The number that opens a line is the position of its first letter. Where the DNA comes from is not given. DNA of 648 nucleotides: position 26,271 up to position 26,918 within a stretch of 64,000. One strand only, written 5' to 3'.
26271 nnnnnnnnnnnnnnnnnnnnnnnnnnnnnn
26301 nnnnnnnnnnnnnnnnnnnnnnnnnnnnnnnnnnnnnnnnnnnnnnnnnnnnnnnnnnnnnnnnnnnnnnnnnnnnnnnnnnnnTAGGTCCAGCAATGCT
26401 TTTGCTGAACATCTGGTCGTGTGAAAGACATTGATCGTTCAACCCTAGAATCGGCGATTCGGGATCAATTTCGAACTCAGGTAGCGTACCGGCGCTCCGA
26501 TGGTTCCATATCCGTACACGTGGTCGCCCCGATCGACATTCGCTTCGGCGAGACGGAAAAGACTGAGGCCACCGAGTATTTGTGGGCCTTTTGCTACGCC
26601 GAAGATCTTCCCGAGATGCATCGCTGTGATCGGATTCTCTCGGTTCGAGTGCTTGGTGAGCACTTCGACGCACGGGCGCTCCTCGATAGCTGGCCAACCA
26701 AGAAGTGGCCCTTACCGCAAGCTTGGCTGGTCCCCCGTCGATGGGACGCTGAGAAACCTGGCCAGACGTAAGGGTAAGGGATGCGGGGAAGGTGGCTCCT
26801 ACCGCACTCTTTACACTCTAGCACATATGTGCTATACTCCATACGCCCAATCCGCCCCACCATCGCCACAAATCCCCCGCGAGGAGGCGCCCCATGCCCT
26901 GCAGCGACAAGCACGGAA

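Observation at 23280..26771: AT-richer island: DUF1156-type Zn-ribbon methyltransferase, translationally coupled PD-(D/E)XK-like ORF and a stand-alone WYL protein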

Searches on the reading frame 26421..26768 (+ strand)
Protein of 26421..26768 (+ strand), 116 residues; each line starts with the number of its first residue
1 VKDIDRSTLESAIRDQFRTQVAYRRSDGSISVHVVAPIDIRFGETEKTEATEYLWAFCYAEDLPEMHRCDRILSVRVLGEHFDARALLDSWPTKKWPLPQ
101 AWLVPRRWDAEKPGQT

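Call 3: search_protein_families(library=pfam, proteins=[window:26421-26768:+], max_evalue=1)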
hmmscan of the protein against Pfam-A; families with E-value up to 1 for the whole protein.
window:26421-26768:+ (116 aa): 1 family
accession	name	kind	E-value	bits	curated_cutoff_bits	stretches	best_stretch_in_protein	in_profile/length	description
PF13280.12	WYL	-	8.8e-05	22.9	21.8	1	8-77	5-70/70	WYL domain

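Call 4: search_protein_families(library=padloc, proteins=[window:26421-26768:+], max_evalue=1)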
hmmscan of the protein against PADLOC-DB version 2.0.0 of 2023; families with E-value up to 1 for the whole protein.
window:26421-26768:+ (116 aa): 4 families
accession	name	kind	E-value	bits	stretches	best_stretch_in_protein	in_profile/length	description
PDLC01457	WYL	-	2.4e-07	28.6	1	6-100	127-207/229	"CAS-I,CAS-II,CAS-III,CAS-IV,CAS-V,CAS-VI; associated_signaling"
PDLC01652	WYL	-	1.3e-05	23.5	1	8-91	22-93/162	"CAS-I,CAS-II,CAS-III,CAS-IV,CAS-V,CAS-VI; associated_signaling"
PDLC04361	PDC-M04B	-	0.018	13.1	1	60-84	72-96/125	-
PDLC03787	RTasWYL-YodC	-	0.069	10.3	1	19-78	292-350/354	DRT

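Call 5: search_protein_families(library=ncbifam, proteins=[window:26421-26768:+], max_evalue=1)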
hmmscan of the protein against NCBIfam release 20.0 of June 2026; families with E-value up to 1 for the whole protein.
window:26421-26768:+ (116 aa): 0 families

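Call 15: search_solved_structures(query=window:26421-26768:+, max_evalue=10)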
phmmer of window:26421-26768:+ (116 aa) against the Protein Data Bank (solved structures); distinct sequences matched with E-value up to 10: 2.
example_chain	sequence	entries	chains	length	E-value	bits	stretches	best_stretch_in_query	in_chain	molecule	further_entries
7cun_A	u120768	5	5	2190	1.4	12.5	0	54-91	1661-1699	Integrator complex subunit 1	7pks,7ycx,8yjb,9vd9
8rbx_a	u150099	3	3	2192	1.4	12.5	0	54-91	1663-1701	Integrator complex subunit 1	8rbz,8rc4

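Call 18: find_homologous_proteins(query=window:26421-26768:+, max_evalue=0.001)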
Query window:26421-26768:+ (116 aa): 3 proteins with E <= 0.001 among 8 candidates.
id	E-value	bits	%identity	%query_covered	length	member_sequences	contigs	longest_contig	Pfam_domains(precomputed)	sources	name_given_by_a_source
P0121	1.4e-44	169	67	93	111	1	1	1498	-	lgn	-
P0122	4.8e-40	154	64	91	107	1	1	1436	-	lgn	-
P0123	4.1e-36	142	61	93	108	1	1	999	-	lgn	-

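Call 19: find_encoding_contigs(protein=P0121, flank=5000, max_places=3)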
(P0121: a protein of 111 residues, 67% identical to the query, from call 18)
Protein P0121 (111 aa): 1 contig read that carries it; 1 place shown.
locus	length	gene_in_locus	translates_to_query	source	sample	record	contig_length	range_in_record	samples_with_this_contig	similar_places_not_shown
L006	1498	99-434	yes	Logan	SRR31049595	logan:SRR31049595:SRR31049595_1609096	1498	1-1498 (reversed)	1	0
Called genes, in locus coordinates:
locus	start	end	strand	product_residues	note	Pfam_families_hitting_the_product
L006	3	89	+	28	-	?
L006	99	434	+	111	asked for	-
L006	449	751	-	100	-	PF07876:Dabb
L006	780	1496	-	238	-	?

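Call 20: find_encoding_contigs(protein=P0122, flank=5000, max_places=3)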
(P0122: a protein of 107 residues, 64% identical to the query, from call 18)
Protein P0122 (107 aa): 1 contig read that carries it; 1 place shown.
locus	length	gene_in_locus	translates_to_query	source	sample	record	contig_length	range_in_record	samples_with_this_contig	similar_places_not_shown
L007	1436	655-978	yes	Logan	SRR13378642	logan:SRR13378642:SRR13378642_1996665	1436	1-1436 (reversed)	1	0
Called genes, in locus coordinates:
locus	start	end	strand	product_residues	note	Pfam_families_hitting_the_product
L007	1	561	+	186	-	?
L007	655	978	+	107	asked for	-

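Call 21: find_encoding_contigs(protein=P0123, flank=5000, max_places=3)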
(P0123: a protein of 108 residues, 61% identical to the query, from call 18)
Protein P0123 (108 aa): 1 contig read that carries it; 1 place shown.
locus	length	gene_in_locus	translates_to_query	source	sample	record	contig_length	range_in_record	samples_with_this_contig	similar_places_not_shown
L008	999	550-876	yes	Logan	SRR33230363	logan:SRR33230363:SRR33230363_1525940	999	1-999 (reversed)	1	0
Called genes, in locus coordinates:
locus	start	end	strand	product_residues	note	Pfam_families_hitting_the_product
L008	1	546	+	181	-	?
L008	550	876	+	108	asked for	-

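Call 46: search_protein_representatives(alignment_id=A2)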
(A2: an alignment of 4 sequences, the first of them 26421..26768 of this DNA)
Query: 4 sequences, 108 profile positions. Proteins with E-value up to 0.001 (for the whole library): 46; up to 1e-10: 16; up to 1e-30: 2. The best 46 are listed.
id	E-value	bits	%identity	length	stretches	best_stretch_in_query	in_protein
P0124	3.3e-38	146.7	-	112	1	4-108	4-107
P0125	9.7e-38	145.2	-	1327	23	51-74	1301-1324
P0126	5.5e-30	120.2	-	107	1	7-108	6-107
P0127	1.3e-28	115.8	-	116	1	7-108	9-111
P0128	2.1e-23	99.1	-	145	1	5-106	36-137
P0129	3.3e-23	98.4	-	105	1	5-108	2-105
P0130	1.1e-22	96.7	-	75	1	1-75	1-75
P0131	3.1e-22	95.3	-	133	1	8-106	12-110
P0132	1.3e-21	93.3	-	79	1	30-108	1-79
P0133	1.7e-20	89.7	-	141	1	18-106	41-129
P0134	1.7e-19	86.5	-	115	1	8-108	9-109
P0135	5.1e-12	62.4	-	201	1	7-107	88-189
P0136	2.1e-11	60.4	-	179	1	8-103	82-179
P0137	2.2e-11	60.4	-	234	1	8-102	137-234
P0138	3.3e-11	59.8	-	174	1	7-102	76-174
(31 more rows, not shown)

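Call 51: find_related_loci(query=A4, collection=metagenome_contigs, flank=6000)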
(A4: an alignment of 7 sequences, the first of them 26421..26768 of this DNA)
Query A4 (116 aa) in metagenome_contigs; peptide patterns used: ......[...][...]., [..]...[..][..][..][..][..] (x = any residue, [..] = any of these).
120 stretches matched a pattern; 2 encode a relative of the query (tblastn E <= 1e-3); 2 distinct loci.
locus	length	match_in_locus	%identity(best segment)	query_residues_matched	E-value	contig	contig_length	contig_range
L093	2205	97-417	47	1-108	4e-31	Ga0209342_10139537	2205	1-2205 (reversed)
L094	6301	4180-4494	44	7-110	2e-25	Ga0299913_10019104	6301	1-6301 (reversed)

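Call 54: search_protein_families(library=pfam, proteins=[L094:1776-3449:+, L094:3471-4166:+, L094:4592-6172:+, L094:726-1913:-, L093:451-1200:-, L093:1503-1823:-], max_evalue=0.01)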
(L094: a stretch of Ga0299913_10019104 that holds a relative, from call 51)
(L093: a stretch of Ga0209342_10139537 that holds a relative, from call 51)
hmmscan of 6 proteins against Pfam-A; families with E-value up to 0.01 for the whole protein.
L094:1776-3449:+ (558 aa): 5 families
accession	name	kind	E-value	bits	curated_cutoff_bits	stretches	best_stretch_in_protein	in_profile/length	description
PF02384.22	N6_Mtase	-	2.1e-15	57.3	20.4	1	82-291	20-234/311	N-6 DNA Methylase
PF01555.25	N6_N4_Mtase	-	0.00016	22.1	26.7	1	84-149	155-219/221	DNA methylase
PF07669.17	Eco57I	-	0.0014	19.1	25.3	1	153-268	50-165/171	Eco57I restriction-modification methylase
PF01170.24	UPF0020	-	0.0029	17.8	22.3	0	108-190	26-133/197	RMKL-like, methyltransferase domain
PF03602.21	Cons_hypoth95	-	0.0056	16.8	24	1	111-193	42-128/182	Conserved hypothetical protein 95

L094:3471-4166:+ (232 aa): 3 families
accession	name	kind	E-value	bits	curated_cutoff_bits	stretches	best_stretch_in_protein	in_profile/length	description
PF02629.25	CoA_binding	-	6.8e-21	75.3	22.3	1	93-190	2-97/97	CoA binding domain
PF06971.19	Put_DNA-bind_N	-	4.1e-14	52.8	27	1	17-63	2-48/49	Putative DNA-binding protein N-terminus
PF01408.29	GFO_IDH_MocA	-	0.0023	19.1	24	1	97-202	3-101/120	Oxidoreductase family, NAD-binding Rossmann fold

L094:4592-6172:+ (527 aa): 1 family
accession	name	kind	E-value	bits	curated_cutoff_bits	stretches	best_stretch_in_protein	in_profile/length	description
PF01663.27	Phosphodiest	-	1.7e-32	113.9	23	1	4-431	1-339/342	Type I phosphodiesterase / nucleotide pyrophosphatase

L094:726-1913:- (395 aa): 2 families
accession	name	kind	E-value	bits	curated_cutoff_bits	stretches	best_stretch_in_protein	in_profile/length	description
PF09567.15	RE_MamI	-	1.4e-28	100.2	25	1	100-273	2-150/183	MamI restriction endonuclease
PF18551.6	TackOD1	-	7.6e-06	26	32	1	143-185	64-106/188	Thaumarchaeal output domain 1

L093:451-1200:- (249 aa): 1 family
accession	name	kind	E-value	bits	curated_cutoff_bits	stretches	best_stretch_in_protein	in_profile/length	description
PF09233.17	Endonuc-EcoRV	-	1.3e-60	205.3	25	1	13-242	4-243/244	Restriction endonuclease EcoRV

L093:1503-1823:- (106 aa): 0 families

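Call 56: find_homologous_proteins(query=A3, max_evalue=0.001)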
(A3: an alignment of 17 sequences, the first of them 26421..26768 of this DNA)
Query A3 (17 sequences) (116 aa, profile of the alignment): 253 proteins with E <= 0.001 among 6739 candidates; the best 120 are listed.
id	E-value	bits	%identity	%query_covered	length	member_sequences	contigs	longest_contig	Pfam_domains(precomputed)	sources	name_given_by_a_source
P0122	1.3e-40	156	64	91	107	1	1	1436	-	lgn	-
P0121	6.4e-40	154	67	93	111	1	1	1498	-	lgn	-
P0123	1.1e-39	153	61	93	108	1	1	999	-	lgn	-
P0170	1.6e-32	130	35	86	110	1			PF13280.13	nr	nr:WYL domain-containing protein [Anaerolineae bacterium]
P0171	2.4e-32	130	32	93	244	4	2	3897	-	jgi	jgi:predicted DNA-binding transcriptional regulator YafY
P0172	3.8e-32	129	32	81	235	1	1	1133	-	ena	-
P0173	3.9e-32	129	35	86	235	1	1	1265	PF13280.13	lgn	-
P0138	3.9e-32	129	33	86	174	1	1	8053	-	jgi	jgi:predicted DNA-binding transcriptional regulator YafY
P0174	5.0e-32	129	33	81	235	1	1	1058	PF13280.13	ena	-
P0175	5.1e-32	129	34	86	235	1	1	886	-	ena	-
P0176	5.4e-32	129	34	86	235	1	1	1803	PF13280.13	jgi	jgi:predicted DNA-binding transcriptional regulator YafY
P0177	5.8e-32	128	32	86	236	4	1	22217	-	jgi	jgi:predicted DNA-binding transcriptional regulator YafY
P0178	7.3e-32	128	33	86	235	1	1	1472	-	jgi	jgi:predicted DNA-binding transcriptional regulator YafY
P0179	8.2e-32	128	33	86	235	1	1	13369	-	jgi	jgi:hypothetical protein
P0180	8.5e-32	128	34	86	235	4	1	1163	PF13280.13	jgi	jgi:predicted DNA-binding transcriptional regulator YafY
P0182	8.7e-32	128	34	86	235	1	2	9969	PF13280.13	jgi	jgi:predicted DNA-binding transcriptional regulator YafY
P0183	9.9e-32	128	35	86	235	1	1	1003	PF13280.13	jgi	jgi:predicted DNA-binding transcriptional regulator YafY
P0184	1.0e-31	128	35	86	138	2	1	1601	PF13280.13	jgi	jgi:predicted DNA-binding transcriptional regulator YafY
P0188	1.3e-31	127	34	86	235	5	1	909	PF13280.13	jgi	jgi:predicted DNA-binding transcriptional regulator YafY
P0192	1.9e-31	127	34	86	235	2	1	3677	PF13280.13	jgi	jgi:predicted DNA-binding transcriptional regulator YafY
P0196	2.7e-31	126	36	86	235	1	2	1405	PF13280.13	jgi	jgi:predicted DNA-binding transcriptional regulator YafY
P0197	2.9e-31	126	34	86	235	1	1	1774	PF13280.13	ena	-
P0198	3.0e-31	126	35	86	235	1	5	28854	PF13280.13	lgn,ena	-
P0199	3.2e-31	126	35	86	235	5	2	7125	PF13280.13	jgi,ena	-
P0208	5.4e-31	125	32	81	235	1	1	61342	-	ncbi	ncbi:MAG: WYL domain-containing protein [Anaerolineae bacterium]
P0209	6.2e-31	125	33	86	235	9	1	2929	PF13280.13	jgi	jgi:predicted DNA-binding transcriptional regulator YafY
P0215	1.3e-30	124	33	84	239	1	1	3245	PF13280.13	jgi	jgi:predicted DNA-binding transcriptional regulator YafY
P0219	1.6e-30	124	37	81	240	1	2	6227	PF13280.13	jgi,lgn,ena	-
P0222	2.7e-30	123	40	86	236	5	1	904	PF13280.13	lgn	-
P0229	5.4e-30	122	36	86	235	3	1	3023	PF13280.13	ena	-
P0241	1.3e-29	121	36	86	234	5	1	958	PF13280.13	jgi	-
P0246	2.7e-29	120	35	87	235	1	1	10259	PF13280.13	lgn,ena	-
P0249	2.8e-29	120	34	81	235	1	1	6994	PF13280.13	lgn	-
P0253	3.6e-29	119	33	81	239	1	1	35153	PF13280.13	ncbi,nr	ncbi:MAG: WYL domain-containing protein [Chloroflexota bacterium]|nr:WYL domain-containing protein [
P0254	3.9e-29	119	33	86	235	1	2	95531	PF13280.13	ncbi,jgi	-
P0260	9.7e-29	118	33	82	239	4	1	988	PF13280.13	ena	-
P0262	1.1e-28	118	36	84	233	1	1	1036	PF13280.13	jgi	jgi:predicted DNA-binding transcriptional regulator YafY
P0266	1.6e-28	117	39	86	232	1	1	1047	PF13280.13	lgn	-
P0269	1.9e-28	117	35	86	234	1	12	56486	PF13280.13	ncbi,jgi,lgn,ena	-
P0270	1.9e-28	117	36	86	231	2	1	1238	PF13280.13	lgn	-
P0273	2.4e-28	117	32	88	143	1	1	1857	PF13280.13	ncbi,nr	ncbi:MAG: WYL domain-containing protein [Chloroflexi bacterium]|nr:WYL domain-containing protein [Ch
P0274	2.5e-28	117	33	88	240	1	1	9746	PF13280.13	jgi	jgi:predicted DNA-binding transcriptional regulator YafY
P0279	3.8e-28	116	32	81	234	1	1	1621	PF13280.13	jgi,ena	-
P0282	4.2e-28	116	34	82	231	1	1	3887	PF13280.13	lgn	-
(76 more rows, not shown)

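Call 57: find_related_loci(query=A4, collection=viral_contigs, flank=6000)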
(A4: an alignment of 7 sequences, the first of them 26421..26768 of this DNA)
Query A4 (116 aa) in viral_contigs; peptide patterns used: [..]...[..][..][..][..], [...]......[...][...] (x = any residue, [..] = any of these).
43 stretches matched a pattern, but none encodes a relative of the query by tblastn (E <= 1e-3).

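Call 58: search_dna_similar(query=window:26421-26768:+, collection=plasmids, mode=protein, max_evalue=0.01)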
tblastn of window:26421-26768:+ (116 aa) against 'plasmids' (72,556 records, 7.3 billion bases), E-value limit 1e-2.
No match.

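Call 65: predict_structure(alignment_id=A5)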
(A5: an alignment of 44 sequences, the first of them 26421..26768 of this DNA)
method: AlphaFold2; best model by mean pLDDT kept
length: 116 residues; sequences in the alignment: 44
mean_pLDDT: 85.7   pTM: 0.77
mean pLDDT of the five models: 85.7, 85.4, 85.3, 85.1, 84.7
residues with pLDDT >= 90: 76; 70-90: 22; 50-70: 8; < 50: 10
segments of 3 or more residues with pLDDT < 50: 109-116
pLDDT, mean of each block of 10 residues (from residue 1): 95 94 96 95 89 94 94 96 86 77 53 40
secondary structure, 60 per line:
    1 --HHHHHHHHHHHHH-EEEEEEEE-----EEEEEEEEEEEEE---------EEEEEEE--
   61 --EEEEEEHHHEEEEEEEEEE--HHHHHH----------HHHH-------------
elements in order: H3-15 E17-24 E30-42 E52-58 E63-68 E72-81 H84-89 H100-103

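Call 67: fold_search(model_id=the predicted structure, library=pdb)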
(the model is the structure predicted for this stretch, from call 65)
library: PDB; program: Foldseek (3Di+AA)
matches with E <= 10: 1105; with E <= 0.001: 17
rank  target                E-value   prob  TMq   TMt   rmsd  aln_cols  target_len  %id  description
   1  9fnd_Y                5.7e-06  1.00  0.58  0.22   6.2       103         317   19  Transcriptional activator PafBC bound to mycobacterial RNA polymerase (released 2025-02-12)
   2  7tb5                  5.4e-05  1.00  0.63  0.29   2.1        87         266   14  Structure of P. aeruginosa PA17 CapW (released 2022-01-19)
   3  7qfz_H                7.1e-05  1.00  0.61  0.28   2.3        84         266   13  BrxR, a WYL-domain containing transcriptional regulator (released 2022-05-18)
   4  6sj9_A                8.9e-05  1.00  0.58  0.11   2.1        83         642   19  Proteasome accessory factor B/C (PafBC) of Arthrobacter aurescens (released 2019-10-16)
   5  7qfz_C                9.5e-05  1.00  0.59  0.25   2.9        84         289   13  BrxR, a WYL-domain containing transcriptional regulator (released 2022-05-18)
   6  7qfz_D                1.3e-04  1.00  0.60  0.25   2.1        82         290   13  BrxR, a WYL-domain containing transcriptional regulator (released 2022-05-18)
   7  7qfz_G                1.3e-04  1.00  0.59  0.26   2.8        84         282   13  BrxR, a WYL-domain containing transcriptional regulator (released 2022-05-18)
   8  7qfz_E                1.4e-04  1.00  0.60  0.25   2.1        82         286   13  BrxR, a WYL-domain containing transcriptional regulator (released 2022-05-18)
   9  7qfz_A                1.5e-04  1.00  0.61  0.26   2.3        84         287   13  BrxR, a WYL-domain containing transcriptional regulator (released 2022-05-18)
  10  7qfz_B                1.6e-04  1.00  0.61  0.26   2.3        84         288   13  BrxR, a WYL-domain containing transcriptional regulator (released 2022-05-18)
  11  7t8k_B                1.7e-04  1.00  0.60  0.26   2.1        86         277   14  BrxR from Acinetobacter BREX type I phage restriction system bound to DNA (released 2022-05-18)
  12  7tb6                  2.1e-04  1.00  0.58  0.25   2.8        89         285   20  Structure of S. maltophilia CapW (released 2022-01-19)
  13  6sj9_B                2.3e-04  1.00  0.58  0.11   2.6        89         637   17  Proteasome accessory factor B/C (PafBC) of Arthrobacter aurescens (released 2019-10-16)
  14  9fnd_X                4.8e-04  1.00  0.55  0.21   5.4       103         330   16  Transcriptional activator PafBC bound to mycobacterial RNA polymerase (released 2025-02-12)
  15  7t8l_B                4.8e-04  1.00  0.61  0.28  11.2       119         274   15  BrxR from Acinetobacter BREX type I phage restriction system (released 2022-05-18)
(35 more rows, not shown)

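Call 68: search_protein_families(library=padloc, proteins=[L008:1-546:+, L093:1503-1823:-, L093:1144-1548:+, L093:1959-2168:-, L094:1776-3449:+, L094:726-1913:-], max_evalue=0.01)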
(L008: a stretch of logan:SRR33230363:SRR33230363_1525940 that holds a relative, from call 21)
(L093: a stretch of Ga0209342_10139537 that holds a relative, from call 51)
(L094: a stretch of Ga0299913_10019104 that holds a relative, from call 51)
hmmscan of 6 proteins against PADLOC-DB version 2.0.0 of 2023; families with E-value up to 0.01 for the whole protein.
L008:1-546:+ (181 aa): 4 families
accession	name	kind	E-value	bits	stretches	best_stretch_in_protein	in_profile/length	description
PDLC02541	PglX|PglXI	-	3.3e-16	56.6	1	2-93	539-626/919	PglXI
PDLC03312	MTase_II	-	4.7e-15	52.4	1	3-136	1180-1312/1344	Type II methyltransferase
PDLC03346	MTase_II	-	2e-10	37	1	3-113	654-761/1068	Type II methyltransferase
PDLC03233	MTase_II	-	0.0014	15.3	1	6-102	564-658/731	Type II methyltransferase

L093:1503-1823:- (106 aa): 0 families

L093:1144-1548:+ (135 aa): 0 families

L093:1959-2168:- (69 aa): 0 families

L094:1776-3449:+ (558 aa): 46 families (the best 25 are shown)
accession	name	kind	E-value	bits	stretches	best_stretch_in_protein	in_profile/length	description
PDLC03357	MTase_II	-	5.2e-40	135.4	1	73-513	106-574/620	Type II methyltransferase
PDLC03218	MTase_II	-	6e-26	89.1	1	72-323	249-518/532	Type II methyltransferase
PDLC04134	mad2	-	4.2e-24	83.2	1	75-324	258-480/492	mads_2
PDLC03021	MTase_I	-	4.8e-18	63.2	2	178-310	272-396/491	Type I methyltransferase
PDLC03318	MTase_II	-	1.4e-16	58.1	2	178-285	500-621/723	Type II methyltransferase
PDLC03030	MTase_I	-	1.2e-14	51.7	2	217-289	509-581/670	Type I methyltransferase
PDLC03026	MTase_I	-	2e-14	51.6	1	81-282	136-349/487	Type I methyltransferase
PDLC03025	MTase_I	-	1.5e-12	45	2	176-286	266-368/569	Type I methyltransferase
PDLC03155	Specificity_I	-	1.7e-12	44.9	1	421-513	328-417/520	Type I specificity subunit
PDLC03719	oMTase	-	4.6e-11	40.3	1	72-262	10-188/387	orphan methyltransferase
PDLC03267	MTase_II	-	4.7e-11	40.3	1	88-245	14-175/539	Type II methyltransferase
PDLC03285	MTase_II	-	1.6e-10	38.7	1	83-274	10-204/413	Type II methyltransferase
PDLC03018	MTase_I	-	2.2e-10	37.6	2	72-125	291-342/749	Type I methyltransferase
PDLC03311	MTase_II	-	3.2e-10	37.3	1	85-275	14-196/464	Type II methyltransferase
PDLC03034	MTase_I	-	9.6e-10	35.4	1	179-287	474-582/672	Type I methyltransferase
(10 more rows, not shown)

L094:726-1913:- (395 aa): 2 families
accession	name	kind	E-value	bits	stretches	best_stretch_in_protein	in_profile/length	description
PDLC03588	REase_II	-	8.5e-40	135.3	1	56-284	38-263/374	Type II restriction enzyme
PDLC03505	REase_II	-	8.6e-14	49.9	1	80-149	30-99/308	Type II restriction enzyme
